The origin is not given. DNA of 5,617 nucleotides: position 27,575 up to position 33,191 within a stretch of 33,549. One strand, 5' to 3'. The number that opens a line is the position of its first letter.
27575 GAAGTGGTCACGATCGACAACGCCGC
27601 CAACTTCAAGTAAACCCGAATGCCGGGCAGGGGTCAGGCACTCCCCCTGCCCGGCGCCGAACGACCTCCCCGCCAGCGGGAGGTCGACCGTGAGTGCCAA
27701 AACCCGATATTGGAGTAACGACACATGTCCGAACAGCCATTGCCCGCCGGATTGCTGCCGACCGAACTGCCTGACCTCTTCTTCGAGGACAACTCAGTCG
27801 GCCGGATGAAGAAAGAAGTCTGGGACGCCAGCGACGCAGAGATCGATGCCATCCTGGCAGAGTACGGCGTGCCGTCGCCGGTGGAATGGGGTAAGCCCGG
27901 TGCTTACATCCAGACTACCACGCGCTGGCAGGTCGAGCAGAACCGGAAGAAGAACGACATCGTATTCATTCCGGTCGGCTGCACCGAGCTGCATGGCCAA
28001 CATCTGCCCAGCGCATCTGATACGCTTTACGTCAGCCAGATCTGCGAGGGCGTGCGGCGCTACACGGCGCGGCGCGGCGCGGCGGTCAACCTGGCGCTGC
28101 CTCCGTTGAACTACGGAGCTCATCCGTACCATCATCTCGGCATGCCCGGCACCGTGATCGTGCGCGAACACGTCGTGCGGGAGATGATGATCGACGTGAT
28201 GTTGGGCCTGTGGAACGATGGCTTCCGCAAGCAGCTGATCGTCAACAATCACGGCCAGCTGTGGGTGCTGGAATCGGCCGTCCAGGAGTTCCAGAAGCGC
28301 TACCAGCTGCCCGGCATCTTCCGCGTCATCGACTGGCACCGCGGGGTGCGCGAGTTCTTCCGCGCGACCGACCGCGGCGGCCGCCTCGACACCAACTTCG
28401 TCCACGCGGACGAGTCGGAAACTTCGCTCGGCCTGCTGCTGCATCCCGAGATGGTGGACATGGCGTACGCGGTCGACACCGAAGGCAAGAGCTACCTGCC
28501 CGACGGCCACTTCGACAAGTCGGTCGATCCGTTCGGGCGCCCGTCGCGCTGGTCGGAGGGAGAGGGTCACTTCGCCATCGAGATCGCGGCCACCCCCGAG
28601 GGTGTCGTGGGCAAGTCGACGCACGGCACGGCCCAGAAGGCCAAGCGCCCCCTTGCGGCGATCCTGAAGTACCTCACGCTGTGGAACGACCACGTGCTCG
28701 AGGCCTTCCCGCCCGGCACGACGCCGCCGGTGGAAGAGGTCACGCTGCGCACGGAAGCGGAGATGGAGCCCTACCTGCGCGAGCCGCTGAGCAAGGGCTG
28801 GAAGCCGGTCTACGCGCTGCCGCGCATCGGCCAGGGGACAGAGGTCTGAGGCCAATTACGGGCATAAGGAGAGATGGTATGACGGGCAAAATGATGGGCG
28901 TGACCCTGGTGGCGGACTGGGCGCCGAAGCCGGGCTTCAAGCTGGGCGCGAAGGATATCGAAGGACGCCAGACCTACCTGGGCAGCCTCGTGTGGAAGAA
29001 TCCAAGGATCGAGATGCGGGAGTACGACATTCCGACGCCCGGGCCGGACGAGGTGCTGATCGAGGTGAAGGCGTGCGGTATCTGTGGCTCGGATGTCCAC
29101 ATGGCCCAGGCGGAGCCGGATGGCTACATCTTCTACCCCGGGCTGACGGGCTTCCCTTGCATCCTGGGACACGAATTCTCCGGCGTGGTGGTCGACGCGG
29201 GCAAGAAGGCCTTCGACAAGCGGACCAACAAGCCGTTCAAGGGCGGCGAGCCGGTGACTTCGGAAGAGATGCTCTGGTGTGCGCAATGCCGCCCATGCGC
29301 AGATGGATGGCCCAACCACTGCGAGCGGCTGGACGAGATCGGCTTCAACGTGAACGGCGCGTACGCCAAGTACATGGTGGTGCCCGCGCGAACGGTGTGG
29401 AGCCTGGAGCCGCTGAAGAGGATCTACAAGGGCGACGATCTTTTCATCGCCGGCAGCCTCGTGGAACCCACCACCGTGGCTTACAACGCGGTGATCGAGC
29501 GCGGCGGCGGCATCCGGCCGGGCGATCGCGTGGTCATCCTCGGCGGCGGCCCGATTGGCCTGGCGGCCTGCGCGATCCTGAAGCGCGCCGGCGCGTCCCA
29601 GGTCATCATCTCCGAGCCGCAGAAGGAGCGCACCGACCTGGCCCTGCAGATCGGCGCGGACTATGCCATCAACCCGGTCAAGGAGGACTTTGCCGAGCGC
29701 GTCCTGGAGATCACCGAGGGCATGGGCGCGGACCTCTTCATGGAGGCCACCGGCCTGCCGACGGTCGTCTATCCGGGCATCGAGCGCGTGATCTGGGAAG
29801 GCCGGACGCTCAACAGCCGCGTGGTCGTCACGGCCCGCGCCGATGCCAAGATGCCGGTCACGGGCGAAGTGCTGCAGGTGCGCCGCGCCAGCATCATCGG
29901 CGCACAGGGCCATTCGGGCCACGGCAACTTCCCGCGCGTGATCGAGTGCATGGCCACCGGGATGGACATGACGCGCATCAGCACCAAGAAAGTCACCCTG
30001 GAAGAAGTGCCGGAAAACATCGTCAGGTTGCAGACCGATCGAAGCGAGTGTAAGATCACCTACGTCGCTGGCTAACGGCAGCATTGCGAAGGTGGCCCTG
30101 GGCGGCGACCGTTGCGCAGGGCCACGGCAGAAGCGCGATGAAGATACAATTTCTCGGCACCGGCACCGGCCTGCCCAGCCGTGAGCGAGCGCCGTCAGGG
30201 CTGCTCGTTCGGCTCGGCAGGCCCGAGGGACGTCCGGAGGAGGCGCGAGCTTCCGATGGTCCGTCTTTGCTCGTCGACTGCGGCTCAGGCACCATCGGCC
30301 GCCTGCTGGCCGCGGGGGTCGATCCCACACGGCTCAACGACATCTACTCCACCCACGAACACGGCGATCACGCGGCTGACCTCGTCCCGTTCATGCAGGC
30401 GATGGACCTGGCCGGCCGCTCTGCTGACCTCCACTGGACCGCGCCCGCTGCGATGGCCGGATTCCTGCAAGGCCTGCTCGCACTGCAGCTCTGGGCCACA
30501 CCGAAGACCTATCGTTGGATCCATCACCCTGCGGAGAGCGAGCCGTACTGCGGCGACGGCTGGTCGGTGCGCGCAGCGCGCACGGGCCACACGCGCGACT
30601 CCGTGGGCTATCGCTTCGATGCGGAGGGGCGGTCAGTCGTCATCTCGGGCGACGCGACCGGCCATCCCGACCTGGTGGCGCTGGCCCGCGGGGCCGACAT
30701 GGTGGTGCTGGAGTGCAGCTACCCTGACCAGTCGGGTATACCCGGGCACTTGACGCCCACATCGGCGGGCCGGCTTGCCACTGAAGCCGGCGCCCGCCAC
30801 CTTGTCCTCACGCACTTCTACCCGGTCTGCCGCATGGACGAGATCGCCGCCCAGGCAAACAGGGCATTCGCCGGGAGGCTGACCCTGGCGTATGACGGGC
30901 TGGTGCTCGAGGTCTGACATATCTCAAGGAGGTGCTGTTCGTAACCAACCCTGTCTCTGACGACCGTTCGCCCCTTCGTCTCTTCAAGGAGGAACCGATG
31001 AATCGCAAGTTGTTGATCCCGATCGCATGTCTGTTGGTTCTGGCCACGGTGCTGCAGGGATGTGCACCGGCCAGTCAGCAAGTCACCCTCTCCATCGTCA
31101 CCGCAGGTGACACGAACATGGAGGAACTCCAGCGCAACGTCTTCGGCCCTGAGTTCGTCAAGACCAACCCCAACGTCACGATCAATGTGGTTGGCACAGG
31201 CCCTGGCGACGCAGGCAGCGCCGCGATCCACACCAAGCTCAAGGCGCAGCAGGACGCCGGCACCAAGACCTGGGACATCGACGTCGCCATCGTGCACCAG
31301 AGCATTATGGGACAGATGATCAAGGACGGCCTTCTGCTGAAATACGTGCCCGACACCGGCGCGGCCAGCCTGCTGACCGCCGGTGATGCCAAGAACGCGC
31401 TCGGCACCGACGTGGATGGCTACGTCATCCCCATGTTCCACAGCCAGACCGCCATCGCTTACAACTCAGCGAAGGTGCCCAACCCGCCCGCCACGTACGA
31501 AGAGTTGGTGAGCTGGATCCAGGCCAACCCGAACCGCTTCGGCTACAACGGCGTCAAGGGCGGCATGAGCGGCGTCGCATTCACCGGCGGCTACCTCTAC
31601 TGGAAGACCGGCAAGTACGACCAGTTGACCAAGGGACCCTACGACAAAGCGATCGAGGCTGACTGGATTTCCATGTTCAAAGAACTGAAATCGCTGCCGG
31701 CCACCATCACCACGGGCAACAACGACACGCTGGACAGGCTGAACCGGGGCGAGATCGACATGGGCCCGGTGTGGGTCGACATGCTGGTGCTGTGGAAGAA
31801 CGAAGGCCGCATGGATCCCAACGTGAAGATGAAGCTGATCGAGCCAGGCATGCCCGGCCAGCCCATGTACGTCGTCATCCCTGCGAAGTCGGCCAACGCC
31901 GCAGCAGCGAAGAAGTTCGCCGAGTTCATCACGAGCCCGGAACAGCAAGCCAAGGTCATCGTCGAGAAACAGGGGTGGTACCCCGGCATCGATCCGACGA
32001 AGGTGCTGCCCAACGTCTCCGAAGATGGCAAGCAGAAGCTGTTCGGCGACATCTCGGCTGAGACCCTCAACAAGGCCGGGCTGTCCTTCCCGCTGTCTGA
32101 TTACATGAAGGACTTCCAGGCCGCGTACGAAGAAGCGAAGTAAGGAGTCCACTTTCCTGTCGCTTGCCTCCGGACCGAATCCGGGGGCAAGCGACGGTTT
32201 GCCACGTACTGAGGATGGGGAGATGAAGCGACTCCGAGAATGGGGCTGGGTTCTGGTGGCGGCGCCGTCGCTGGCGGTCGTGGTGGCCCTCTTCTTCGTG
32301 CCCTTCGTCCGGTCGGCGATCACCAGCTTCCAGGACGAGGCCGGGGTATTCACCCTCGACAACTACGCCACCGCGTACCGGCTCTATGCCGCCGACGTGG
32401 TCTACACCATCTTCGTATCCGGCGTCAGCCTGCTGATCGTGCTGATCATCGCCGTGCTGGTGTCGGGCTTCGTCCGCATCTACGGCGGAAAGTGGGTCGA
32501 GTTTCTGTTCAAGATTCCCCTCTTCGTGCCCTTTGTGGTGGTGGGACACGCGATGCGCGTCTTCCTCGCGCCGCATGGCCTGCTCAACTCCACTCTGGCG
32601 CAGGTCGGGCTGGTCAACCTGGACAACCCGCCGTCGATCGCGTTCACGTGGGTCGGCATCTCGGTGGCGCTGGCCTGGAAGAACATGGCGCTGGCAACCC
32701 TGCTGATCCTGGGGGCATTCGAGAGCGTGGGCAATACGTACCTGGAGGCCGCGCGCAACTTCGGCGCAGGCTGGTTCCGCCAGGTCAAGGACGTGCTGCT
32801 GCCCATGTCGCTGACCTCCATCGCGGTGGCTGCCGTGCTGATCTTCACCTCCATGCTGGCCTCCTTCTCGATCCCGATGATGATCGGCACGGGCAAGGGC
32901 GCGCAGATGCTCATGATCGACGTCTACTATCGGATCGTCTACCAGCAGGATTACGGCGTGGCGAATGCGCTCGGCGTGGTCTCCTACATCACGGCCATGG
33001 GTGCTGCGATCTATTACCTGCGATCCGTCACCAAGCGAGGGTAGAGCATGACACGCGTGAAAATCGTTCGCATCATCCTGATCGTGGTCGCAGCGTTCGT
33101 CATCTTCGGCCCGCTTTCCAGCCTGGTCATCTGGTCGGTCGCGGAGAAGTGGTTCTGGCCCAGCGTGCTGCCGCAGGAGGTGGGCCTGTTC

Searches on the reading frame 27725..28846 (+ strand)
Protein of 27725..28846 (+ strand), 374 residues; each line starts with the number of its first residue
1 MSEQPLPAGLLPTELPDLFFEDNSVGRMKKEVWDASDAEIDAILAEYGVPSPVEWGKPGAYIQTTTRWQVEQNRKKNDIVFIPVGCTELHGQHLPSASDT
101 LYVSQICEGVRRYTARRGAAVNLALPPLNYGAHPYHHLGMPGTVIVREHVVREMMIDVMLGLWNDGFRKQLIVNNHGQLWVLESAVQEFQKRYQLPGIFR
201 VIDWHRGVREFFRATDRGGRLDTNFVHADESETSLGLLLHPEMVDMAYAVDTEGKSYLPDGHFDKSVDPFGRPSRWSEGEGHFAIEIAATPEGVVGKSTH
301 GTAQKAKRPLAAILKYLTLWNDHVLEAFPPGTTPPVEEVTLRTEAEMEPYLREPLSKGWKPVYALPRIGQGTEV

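Call 7: search_protein_families(library=pfam, proteins=[window:27725-28846:+])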
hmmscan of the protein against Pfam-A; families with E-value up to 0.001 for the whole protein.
window:27725-28846:+ (374 aa): 1 family
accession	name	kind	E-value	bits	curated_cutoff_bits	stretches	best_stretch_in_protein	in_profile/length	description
PF02633.19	Creatininase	-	5.8e-46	157.3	31.3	1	65-317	3-234/238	Creatinine amidohydrolase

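Call 44: search_protein_families(library=ncbifam, proteins=[window:27725-28846:+], max_evalue=1e-10)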
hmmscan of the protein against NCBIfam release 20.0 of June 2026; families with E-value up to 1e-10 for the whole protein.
window:27725-28846:+ (374 aa): 3 families
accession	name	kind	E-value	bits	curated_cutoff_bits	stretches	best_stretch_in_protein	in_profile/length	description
NF041098.2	diketo_inos_hlase_IolN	equivalog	2.6e-92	309.2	245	1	59-365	6-305/307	3-dehydro-scyllo-inosose hydrolase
TIGR04448.1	creatininase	equivalog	1.8e-19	70.4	235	1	69-257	6-197/246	creatininase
TIGR03964.1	mycofact_creat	equivalog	2.3e-18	66.6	172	1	73-250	9-163/228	mycofactocin biosynthesis peptidyl-dipeptidase MftE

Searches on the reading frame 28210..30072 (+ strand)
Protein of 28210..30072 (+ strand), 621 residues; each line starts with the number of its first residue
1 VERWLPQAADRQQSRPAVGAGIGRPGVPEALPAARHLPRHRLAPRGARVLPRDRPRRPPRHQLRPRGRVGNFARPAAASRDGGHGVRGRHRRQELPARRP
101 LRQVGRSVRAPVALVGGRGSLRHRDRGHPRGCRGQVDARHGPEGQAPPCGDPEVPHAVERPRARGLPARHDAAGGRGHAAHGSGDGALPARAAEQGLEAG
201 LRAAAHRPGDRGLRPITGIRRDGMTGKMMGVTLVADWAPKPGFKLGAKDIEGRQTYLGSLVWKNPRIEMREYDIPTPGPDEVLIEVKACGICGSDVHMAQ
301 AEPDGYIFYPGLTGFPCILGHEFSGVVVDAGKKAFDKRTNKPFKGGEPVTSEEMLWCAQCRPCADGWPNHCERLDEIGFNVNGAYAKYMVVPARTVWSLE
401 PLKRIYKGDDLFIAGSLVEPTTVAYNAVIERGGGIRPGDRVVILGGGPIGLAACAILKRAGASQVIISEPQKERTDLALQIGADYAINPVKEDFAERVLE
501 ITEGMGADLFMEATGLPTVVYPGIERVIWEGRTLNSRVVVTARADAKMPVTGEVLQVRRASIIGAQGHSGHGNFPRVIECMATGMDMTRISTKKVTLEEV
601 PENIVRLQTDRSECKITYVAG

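Call 43: search_protein_families(library=pfam, proteins=[window:28210-30072:+], max_evalue=0.00001)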
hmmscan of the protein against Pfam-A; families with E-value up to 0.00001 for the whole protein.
window:28210-30072:+ (621 aa): 3 families
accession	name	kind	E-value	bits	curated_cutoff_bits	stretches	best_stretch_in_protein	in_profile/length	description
PF08240.17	ADH_N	-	6.1e-25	87.9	23.5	1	278-399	1-102/104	Alcohol dehydrogenase GroES-like domain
PF00107.32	ADH_zinc_N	-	3.9e-16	59.6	31.8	1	448-581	1-127/129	Zinc-binding dehydrogenase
PF16912.11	Glu_dehyd_C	-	6.4e-08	32.8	34.9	1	415-531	4-124/211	Glucose dehydrogenase C-terminus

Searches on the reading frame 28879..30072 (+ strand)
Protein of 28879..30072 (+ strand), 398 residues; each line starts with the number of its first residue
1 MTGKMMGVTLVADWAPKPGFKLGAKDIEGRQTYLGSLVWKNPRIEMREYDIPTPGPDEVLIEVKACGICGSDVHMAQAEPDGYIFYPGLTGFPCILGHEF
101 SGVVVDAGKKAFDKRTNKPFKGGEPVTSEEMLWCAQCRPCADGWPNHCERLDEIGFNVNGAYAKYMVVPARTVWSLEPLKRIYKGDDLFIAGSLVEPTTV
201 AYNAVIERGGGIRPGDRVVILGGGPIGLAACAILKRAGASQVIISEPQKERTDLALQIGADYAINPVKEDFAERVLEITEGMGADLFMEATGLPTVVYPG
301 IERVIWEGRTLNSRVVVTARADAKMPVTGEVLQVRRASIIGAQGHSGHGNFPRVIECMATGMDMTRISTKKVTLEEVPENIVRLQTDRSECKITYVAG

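Call 44: search_protein_families(library=ncbifam, proteins=[window:28879-30072:+], max_evalue=1e-10)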
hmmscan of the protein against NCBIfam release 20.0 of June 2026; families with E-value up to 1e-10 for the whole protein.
window:28879-30072:+ (398 aa): 17 families
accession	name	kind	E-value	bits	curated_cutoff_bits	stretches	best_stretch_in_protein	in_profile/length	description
NF041097.1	keto_inos_dh_IolM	equivalog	1.1e-155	518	450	1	5-394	1-387/389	scyllo-inosose 3-dehydrogenase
TIGR00692.1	tdh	equivalog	1e-49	169.4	458.35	1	44-379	11-323/340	L-threonine 3-dehydrogenase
NF003808.0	PRK05396.1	equivalog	1.1e-49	169.2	380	1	42-381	11-325/341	L-threonine 3-dehydrogenase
NF007489.0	PRK10083.1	equivalog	1.7e-37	129.2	376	1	40-393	8-333/339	Zn-dependent oxidoreductase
TIGR03366.1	HpnZ_proposed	hypoth_equivalog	8.4e-32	110.6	328.1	1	55-308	4-247/315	putative phosphonate catabolism associated alcohol dehydrogenase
TIGR03989.1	Rxyl_3153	subfamily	5.2e-27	95.1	440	2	157-380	136-354/370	NDMA-dependent alcohol dehydrogenase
TIGR03451.1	mycoS_dep_FDH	equivalog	1.2e-25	90.1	512.9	1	40-385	10-347/358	S-(hydroxymethyl)mycothiol dehydrogenase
NF007642.0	PRK10309.1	equivalog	2.6e-25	89.4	550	1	51-302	19-248/347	galactitol-1-phosphate 5-dehydrogenase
NF007375.0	PRK09880.1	equivalog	4.9e-25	88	469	1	56-301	27-253/344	L-idonate 5-dehydrogenase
TIGR02824.1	quinone_pig3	subfamily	6.3e-25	87.9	296.8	1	159-292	91-217/325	putative NAD(P)H quinone oxidoreductase, PIG3 family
NF010344.0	PRK13771.1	subfamily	2.3e-22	79.4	349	1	42-296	11-238/334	putative alcohol dehydrogenase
TIGR03201.1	dearomat_had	equivalog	3.9e-21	75.5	338.65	1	47-277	14-227/349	6-hydroxycyclohex-1-ene-1-carbonyl-CoA dehydrogenase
TIGR02818.1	adh_III_F_hyde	equivalog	1.2e-19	70.6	543.95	1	42-381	12-353/368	S-(hydroxymethyl)glutathione dehydrogenase/class III alcohol dehydrogenase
NF006940.0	PRK09422.1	equivalog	7.5e-19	67.9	344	1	38-284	6-232/338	alcohol dehydrogenase AdhP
NF047908.1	AldhRedAhr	equivalog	1.2e-18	67.1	470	1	43-270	15-221/335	NADPH-dependent aldehyde reductase Ahr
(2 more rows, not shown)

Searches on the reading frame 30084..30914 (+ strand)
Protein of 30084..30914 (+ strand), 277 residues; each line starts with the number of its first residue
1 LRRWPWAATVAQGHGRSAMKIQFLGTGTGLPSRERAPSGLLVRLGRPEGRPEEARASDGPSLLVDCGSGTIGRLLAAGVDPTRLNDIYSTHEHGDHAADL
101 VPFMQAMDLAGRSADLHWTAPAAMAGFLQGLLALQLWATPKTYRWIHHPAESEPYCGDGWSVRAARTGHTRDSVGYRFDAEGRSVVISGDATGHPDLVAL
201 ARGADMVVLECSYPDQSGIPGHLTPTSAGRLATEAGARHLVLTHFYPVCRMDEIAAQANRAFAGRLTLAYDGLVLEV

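Call 43: search_protein_families(library=pfam, proteins=[window:30084-30914:+], max_evalue=0.00001)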
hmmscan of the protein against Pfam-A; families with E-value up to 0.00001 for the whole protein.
window:30084-30914:+ (277 aa): 2 families
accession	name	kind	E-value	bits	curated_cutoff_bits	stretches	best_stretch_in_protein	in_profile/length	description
PF12706.13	Lactamase_B_2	-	1.5e-15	57.8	27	1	62-245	3-200/200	Beta-lactamase superfamily domain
PF00753.33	Lactamase_B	-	1.9e-09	38.2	22.7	1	57-202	13-161/196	Metallo-beta-lactamase superfamily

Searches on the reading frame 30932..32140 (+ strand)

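Call 43: search_protein_families(library=pfam, proteins=[window:30932-32140:+], max_evalue=0.00001)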
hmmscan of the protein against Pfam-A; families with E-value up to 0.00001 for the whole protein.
window:30932-32140:+ (403 aa): 4 families
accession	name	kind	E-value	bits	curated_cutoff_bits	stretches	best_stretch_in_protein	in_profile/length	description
PF13416.11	SBP_bac_8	-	4.5e-23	82.9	27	1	75-352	6-261/279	Bacterial extracellular solute-binding protein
PF01547.30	SBP_bac_1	-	3.5e-21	76.9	26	1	70-340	13-307/307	Bacterial extracellular solute-binding protein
PF13531.11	SBP_bac_11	-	2.6e-08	34.4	25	1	73-349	18-226/227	Bacterial extracellular solute-binding protein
PF13343.11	SBP_bac_6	-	5.9e-08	32.9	24.6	1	117-368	5-234/245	Bacterial extracellular solute-binding protein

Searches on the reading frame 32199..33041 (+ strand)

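Call 43: search_protein_families(library=pfam, proteins=[window:32199-33041:+], max_evalue=0.00001)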
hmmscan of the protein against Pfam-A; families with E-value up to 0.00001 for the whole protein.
window:32199-33041:+ (281 aa): 1 family
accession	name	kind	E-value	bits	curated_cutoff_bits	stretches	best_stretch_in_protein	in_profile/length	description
PF00528.27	BPD_transp_1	-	3.1e-10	40.5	26.4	1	96-264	16-156/184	Binding-protein-dependent transport system inner membrane component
